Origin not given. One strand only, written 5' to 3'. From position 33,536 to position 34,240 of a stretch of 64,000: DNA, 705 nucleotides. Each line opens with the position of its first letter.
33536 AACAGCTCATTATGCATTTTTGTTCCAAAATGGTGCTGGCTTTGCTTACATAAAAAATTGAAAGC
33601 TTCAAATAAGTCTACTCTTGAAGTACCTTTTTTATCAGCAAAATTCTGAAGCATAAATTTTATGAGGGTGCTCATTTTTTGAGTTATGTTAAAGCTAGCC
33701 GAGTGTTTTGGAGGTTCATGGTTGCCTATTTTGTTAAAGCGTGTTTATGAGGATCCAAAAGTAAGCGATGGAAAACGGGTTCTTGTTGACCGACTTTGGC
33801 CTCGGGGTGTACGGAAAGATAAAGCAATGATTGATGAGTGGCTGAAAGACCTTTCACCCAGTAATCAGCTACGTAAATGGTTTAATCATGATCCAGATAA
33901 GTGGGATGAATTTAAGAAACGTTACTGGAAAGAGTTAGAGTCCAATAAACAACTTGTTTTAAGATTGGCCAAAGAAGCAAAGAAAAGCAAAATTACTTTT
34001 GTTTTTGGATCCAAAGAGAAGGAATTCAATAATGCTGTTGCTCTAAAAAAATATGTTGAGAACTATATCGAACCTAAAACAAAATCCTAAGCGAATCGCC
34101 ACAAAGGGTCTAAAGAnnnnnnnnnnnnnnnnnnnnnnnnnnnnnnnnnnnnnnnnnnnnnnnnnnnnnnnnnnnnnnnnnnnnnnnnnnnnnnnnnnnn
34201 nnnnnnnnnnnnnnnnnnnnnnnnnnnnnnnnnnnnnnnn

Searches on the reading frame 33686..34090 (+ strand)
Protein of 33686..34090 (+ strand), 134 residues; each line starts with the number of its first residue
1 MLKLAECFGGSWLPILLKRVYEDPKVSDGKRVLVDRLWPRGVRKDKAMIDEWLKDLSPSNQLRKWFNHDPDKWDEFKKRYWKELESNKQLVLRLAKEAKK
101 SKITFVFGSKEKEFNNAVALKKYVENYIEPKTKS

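Call 12: search_protein_families(library=pfam, proteins=[window:33686-34090:+], max_evalue=0.01)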
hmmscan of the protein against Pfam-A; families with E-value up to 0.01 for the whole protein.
window:33686-34090:+ (134 aa): 3 families
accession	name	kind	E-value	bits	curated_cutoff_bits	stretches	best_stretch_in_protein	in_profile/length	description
PF22752.1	DUF488-N3i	-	1.4e-37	129.5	27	1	15-129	2-116/131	Inactive DUF488-N3 subclade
PF04343.18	DUF488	-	1e-29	104.1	22.2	1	17-124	2-121/121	Domain of unknown function DUF488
PF22751.1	DUF488-N3a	-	2.5e-22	79.8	27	1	17-125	3-115/118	Active DUF488-N3 subclade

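Call 28: find_encoding_contigs(protein=window:33686-34090:+, flank=10000, max_places=6)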
Protein window:33686-34090:+ (134 aa): 4 contigs read that carry it; 4 places shown.
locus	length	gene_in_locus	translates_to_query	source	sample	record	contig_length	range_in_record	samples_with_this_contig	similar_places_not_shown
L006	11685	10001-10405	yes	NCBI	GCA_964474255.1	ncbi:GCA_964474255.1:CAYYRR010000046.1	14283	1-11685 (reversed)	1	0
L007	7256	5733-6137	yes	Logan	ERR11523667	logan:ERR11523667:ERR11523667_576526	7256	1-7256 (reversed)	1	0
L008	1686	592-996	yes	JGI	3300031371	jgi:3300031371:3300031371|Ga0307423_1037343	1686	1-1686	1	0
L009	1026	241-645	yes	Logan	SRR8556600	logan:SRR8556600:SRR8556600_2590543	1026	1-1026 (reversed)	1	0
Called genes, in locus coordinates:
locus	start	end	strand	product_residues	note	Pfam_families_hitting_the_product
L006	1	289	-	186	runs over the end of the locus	-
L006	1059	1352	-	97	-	-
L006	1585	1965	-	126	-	-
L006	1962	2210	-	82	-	-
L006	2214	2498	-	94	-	-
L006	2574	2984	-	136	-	-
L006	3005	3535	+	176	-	-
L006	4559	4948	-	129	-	-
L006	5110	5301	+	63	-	-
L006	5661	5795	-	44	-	-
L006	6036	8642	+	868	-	PF13360:PQQ_2, PF13570:Beta-prop_ACSF4, PF13360:PQQ_2, PF13360:PQQ_2, PF13570:Beta-prop_ACSF4, PF13360:PQQ_2, PF13570:Beta-prop_ACSF4, PF13360:PQQ_2, +4 more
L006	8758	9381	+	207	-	-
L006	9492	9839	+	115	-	PF07883:Cupin_2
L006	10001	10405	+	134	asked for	PF04343:DUF488, PF22751:DUF488-N3a, PF22752:DUF488-N3i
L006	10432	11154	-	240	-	PF01814:Hemerythrin, PF00301:Rubredoxin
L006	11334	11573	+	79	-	PF01037:AsnC_trans_reg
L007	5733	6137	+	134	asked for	PF04343:DUF488, PF22751:DUF488-N3a, PF22752:DUF488-N3i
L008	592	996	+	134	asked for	PF04343:DUF488, PF22751:DUF488-N3a, PF22752:DUF488-N3i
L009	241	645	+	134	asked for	PF04343:DUF488, PF22751:DUF488-N3a, PF22752:DUF488-N3i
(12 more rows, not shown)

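Call 68: search_protein_families(library=phrogs, proteins=[L006:1059-1352:-, L006:1585-1965:-, L006:1962-2210:-, L006:2214-2498:-, L006:2574-2984:-, L006:3005-3535:+], max_evalue=0.01)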
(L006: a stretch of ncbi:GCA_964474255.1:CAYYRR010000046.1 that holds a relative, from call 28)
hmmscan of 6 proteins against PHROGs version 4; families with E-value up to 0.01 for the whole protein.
L006:1059-1352:- (97 aa): 1 family
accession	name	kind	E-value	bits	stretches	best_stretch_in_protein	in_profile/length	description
phrog_16750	-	unknown function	0.0072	17.5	0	56-83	45-72/75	-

L006:1585-1965:- (126 aa): 0 families

L006:1962-2210:- (82 aa): 0 families

L006:2214-2498:- (94 aa): 0 families

L006:2574-2984:- (136 aa): 0 families

L006:3005-3535:+ (176 aa): 0 families

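Call 69: search_protein_families(library=pfam, proteins=[L006:1059-1352:-, L006:1585-1965:-, L006:1962-2210:-, L006:2214-2498:-, L006:2574-2984:-, L006:3005-3535:+], max_evalue=0.01)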
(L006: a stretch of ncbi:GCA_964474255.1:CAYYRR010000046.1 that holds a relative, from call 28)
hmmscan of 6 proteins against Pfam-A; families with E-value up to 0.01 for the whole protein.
L006:1059-1352:- (97 aa): 0 families

L006:1585-1965:- (126 aa): 0 families

L006:1962-2210:- (82 aa): 0 families

L006:2214-2498:- (94 aa): 0 families

L006:2574-2984:- (136 aa): 0 families

L006:3005-3535:+ (176 aa): 0 families
